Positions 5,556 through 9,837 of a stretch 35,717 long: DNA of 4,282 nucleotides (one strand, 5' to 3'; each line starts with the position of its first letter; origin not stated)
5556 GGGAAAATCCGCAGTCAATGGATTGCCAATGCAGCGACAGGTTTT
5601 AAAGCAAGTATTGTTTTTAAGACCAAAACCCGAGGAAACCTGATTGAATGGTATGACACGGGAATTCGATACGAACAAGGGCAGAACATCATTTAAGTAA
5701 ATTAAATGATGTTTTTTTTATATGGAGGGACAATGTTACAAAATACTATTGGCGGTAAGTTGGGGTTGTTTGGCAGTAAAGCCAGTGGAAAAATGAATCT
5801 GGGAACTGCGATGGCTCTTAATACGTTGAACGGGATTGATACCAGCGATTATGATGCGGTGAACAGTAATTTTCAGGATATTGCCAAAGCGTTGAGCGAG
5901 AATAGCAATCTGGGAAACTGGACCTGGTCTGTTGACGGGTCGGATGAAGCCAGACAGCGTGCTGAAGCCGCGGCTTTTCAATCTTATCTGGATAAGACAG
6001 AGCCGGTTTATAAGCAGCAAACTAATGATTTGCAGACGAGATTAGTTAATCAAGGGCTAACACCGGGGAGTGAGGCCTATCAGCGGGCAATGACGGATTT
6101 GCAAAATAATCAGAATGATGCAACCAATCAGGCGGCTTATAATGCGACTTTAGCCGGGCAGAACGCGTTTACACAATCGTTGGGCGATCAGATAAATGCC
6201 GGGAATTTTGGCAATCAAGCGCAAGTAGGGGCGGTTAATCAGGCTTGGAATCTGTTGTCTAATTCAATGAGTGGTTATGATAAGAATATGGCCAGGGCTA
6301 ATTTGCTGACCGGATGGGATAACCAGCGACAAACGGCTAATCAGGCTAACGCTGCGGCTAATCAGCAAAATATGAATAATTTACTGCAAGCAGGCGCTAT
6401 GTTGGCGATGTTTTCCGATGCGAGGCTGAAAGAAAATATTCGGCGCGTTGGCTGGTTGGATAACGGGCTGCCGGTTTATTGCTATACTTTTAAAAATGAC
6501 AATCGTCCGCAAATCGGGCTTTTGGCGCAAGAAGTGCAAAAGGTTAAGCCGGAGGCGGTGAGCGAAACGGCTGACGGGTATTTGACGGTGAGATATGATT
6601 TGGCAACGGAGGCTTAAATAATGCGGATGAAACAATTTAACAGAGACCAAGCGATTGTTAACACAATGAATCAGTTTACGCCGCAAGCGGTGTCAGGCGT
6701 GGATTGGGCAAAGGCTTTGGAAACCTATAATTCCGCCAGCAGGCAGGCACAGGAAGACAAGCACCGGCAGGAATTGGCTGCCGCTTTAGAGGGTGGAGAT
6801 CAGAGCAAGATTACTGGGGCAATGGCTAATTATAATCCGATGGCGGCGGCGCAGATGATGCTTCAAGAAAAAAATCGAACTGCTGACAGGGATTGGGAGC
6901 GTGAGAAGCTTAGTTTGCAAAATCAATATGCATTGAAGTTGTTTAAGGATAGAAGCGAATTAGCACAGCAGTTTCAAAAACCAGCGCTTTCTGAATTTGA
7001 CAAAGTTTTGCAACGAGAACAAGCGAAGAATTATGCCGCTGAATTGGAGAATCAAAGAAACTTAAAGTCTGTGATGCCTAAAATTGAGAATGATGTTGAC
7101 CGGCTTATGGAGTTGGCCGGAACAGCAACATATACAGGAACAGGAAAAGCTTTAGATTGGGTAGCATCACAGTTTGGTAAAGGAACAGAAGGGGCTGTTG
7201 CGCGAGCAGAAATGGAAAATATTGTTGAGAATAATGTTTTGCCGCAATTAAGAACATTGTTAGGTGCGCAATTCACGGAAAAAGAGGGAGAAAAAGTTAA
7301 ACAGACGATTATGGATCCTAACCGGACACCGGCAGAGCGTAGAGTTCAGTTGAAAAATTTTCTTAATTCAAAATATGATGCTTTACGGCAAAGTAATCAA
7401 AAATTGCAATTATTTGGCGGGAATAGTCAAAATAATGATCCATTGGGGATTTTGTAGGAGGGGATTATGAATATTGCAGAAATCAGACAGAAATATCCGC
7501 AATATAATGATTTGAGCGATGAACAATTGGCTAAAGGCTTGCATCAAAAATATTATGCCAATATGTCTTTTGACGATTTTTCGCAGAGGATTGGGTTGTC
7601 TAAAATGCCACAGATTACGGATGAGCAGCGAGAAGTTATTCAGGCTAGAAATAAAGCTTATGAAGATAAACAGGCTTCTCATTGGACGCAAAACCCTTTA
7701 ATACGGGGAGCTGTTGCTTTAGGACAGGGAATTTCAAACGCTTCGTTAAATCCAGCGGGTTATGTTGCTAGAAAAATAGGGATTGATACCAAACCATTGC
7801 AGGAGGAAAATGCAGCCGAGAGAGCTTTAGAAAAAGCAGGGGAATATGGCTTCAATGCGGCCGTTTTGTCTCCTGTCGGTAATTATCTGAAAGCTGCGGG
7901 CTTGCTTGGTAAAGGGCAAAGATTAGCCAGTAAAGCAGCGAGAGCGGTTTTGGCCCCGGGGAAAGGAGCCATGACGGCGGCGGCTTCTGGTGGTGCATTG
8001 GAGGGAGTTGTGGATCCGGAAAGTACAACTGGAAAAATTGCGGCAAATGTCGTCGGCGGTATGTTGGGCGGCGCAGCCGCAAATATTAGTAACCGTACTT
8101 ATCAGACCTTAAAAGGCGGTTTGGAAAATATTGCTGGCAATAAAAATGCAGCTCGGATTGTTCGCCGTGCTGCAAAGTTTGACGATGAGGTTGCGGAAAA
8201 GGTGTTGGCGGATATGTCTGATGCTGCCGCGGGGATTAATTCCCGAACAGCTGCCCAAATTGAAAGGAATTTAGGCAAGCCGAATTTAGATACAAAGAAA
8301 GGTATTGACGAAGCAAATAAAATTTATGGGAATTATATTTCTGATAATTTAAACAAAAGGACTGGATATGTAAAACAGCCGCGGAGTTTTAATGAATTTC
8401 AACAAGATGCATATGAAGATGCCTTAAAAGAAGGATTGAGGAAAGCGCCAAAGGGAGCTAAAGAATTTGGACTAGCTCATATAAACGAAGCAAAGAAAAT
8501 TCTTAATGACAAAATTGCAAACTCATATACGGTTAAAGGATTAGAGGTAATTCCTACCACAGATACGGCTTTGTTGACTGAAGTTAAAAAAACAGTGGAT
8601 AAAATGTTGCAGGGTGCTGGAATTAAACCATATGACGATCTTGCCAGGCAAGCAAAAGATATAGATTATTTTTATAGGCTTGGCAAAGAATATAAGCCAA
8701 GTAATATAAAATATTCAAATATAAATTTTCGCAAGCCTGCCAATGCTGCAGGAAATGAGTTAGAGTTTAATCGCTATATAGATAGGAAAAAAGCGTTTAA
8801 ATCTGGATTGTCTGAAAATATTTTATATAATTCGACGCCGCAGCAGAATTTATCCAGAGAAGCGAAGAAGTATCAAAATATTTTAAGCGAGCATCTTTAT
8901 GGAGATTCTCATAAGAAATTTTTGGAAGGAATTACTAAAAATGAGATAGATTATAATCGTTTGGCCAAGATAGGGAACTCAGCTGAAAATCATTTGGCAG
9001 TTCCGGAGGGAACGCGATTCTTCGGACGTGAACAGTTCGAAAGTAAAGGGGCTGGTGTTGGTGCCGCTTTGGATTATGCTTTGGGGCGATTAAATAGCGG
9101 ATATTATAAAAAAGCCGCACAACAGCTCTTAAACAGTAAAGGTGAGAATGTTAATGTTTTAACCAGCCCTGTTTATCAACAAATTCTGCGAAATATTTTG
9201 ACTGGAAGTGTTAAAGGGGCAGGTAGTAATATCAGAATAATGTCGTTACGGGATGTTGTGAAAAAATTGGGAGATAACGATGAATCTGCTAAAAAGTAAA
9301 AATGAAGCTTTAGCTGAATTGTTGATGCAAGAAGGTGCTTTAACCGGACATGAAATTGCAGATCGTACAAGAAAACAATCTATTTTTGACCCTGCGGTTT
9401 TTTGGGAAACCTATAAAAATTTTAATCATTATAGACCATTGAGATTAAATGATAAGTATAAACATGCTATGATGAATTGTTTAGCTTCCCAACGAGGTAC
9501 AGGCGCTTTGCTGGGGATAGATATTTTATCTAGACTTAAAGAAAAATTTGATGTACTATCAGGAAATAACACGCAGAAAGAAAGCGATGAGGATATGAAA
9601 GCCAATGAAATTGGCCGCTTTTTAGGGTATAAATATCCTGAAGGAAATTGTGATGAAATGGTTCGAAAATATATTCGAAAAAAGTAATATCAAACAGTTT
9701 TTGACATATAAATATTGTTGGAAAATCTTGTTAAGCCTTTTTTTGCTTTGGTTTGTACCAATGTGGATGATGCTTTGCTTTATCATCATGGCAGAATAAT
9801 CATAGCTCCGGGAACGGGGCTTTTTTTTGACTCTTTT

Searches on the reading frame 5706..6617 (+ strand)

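Call 107: search_protein_families(library=phrogs, proteins=[window:5706-6617:+], max_evalue=0.001)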
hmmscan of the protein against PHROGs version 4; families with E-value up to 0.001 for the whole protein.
window:5706-6617:+ (303 aa): 16 families
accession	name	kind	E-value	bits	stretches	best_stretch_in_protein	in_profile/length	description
phrog_6121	-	head and packaging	1.5e-40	140.9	2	203-303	287-390/392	virion structural protein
phrog_5668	-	tail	1.3e-10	40.7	1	78-298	1301-1534/1567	tail fiber protein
phrog_4287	-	DNA, RNA and nucleotide metabolism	1.4e-10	41.9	1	100-298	174-384/392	DNA ejection protein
phrog_11011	-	tail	3e-10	39.6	1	135-297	1083-1252/1291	long tail fiber protein distal subunit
phrog_1980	-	tail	1.7e-09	38.5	1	88-291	182-389/449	tail fiber protein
phrog_8215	-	tail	5.2e-09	36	1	236-298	908-972/1000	baseplate wedge initiator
phrog_33119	-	tail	1e-07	31.9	1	233-298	544-610/643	long tail fiber protein distal subunit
phrog_6921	-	tail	7e-07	29.4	1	128-290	524-687/738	tail fiber protein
phrog_21722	-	tail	8.4e-07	28.9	1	143-297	398-543/576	long tail fiber protein distal subunit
phrog_18186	-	tail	5e-06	26.5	1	206-297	452-549/582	baseplate wedge subunit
phrog_14572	-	tail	2.5e-05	24.5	1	233-290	361-429/484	tail fiber protein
phrog_6578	-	tail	2.6e-05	23.2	1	136-288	979-1134/1210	tail fiber protein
phrog_27370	-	unknown function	2.9e-05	22.7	1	233-298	1439-1508/1545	-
phrog_1699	-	tail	3.3e-05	23.6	1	40-297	750-966/1000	long tail fiber protein distal subunit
phrog_25848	-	tail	4.1e-05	23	1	232-298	500-567/598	tail fiber protein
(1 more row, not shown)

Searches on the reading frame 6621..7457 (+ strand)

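Call 107: search_protein_families(library=phrogs, proteins=[window:6621-7457:+], max_evalue=0.001)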
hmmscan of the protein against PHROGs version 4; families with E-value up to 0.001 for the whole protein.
window:6621-7457:+ (278 aa): 1 family
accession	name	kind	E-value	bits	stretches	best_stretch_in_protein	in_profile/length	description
phrog_26675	-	lysis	2.1e-13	50.7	1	145-254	481-591/643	endolysin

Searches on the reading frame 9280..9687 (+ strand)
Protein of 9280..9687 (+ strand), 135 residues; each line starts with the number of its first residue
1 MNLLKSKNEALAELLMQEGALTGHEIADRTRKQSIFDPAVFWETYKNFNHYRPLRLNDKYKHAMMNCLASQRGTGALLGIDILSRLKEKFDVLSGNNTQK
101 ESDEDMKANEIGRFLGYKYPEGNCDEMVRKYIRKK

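Call 15: search_protein_families(library=phrogs, proteins=[window:9280-9687:+], max_evalue=0.001)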
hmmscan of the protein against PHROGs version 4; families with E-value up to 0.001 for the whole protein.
window:9280-9687:+ (135 aa): 0 families

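Call 16: search_protein_families(library=pfam, proteins=[window:9280-9687:+], max_evalue=0.01)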
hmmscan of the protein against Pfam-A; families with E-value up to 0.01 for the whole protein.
window:9280-9687:+ (135 aa): 1 family
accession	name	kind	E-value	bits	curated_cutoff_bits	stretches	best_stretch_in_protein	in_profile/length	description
PF00277.23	SAA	-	4.6e-10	40.2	30.8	1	41-114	14-86/102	Serum amyloid A protein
